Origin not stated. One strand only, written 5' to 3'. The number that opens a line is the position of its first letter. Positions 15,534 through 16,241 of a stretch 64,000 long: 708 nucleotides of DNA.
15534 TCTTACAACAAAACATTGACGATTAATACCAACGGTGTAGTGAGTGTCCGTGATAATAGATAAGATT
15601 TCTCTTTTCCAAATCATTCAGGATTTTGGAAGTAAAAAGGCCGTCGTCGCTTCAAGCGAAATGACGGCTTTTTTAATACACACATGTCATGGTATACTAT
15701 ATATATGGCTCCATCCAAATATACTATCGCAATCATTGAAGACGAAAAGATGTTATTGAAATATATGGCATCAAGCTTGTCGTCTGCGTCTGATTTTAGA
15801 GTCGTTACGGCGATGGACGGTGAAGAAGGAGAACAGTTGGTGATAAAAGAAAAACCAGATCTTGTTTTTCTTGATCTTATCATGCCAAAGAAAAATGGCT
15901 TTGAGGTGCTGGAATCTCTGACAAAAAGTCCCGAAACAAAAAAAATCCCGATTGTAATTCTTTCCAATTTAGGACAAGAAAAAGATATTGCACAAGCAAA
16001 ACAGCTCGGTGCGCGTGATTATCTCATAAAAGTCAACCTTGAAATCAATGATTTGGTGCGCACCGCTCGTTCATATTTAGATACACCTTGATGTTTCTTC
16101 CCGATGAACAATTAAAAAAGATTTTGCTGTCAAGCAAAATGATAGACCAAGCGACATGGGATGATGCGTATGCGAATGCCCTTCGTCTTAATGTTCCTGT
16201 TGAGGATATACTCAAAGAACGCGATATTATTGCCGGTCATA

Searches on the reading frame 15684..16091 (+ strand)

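Call 48: search_protein_families(library=ncbifam, proteins=[window:15684-16091:+], max_evalue=0.01)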
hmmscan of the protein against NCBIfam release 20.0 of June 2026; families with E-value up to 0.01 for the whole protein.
window:15684-16091:+ (135 aa): 92 families (the best 25 are shown)
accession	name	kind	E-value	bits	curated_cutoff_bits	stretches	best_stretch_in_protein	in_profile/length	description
TIGR02154.1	PhoB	equivalog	1.9e-20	73.2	296.2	1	14-117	4-106/226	phosphate regulon transcriptional regulator PhoB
TIGR02875.1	spore_0_A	equivalog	1.5e-19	70.3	200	1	12-122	2-112/262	sporulation transcription factor Spo0A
NF007135.0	PRK09581.1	equivalog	6.8e-19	68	474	1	15-126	5-112/457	PleD family two-component system response regulator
NF045505.1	RR_RssB_Pseudo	equivalog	7.9e-19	68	700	1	9-118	2-108/394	two-component system response regulator RssB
NF045944.1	ResRegRpaBCyano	equivalog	9.1e-19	67.7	330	1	17-116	2-97/229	response regulator transcription factor RpaB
NF007969.0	PRK10693.1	equivalog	6.8e-17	61.5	329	1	14-127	9-119/337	two-component system response regulator RssB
NF007935.0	PRK10651.1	equivalog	8e-17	61.1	250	1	11-127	5-119/216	two-component system response regulator NarL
NF045717.1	DVU0259_DivK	exception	1.2e-16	61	160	1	14-103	4-93/117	DVU0259 family response regulator domain-containing protein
TIGR01387.1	cztR_silR_copR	subfamily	4.9e-15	55.8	279.2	1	15-132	1-114/218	heavy metal response regulator transcription factor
NF040534.1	resp_reg_YycF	equivalog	5.4e-15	55.3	340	1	14-117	2-101/231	response regulator YycF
NF047465.1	hybrid_HK_LvrA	exception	3.2e-14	51.9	1200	1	14-117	469-570/819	hybrid histidine kinase/response regulator LvrA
NF053854.1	RespRegPhoBBctds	equivalog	3.3e-14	52.8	270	1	15-116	1-100/225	two-component system response regulator PhoB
NF008199.0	PRK10955.1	equivalog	4.4e-14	53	341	1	15-125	4-108/232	envelope stress response regulator transcription factor CpxR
NF001965.0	PRK00742.1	subfamily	4.5e-14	52.4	293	1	13-129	4-120/357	chemotaxis-specific protein-glutamate methyltransferase CheB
NF009206.0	PRK12555.1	subfamily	5.6e-14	51.8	342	1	14-125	2-113/340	chemotaxis-specific protein-glutamate methyltransferase CheB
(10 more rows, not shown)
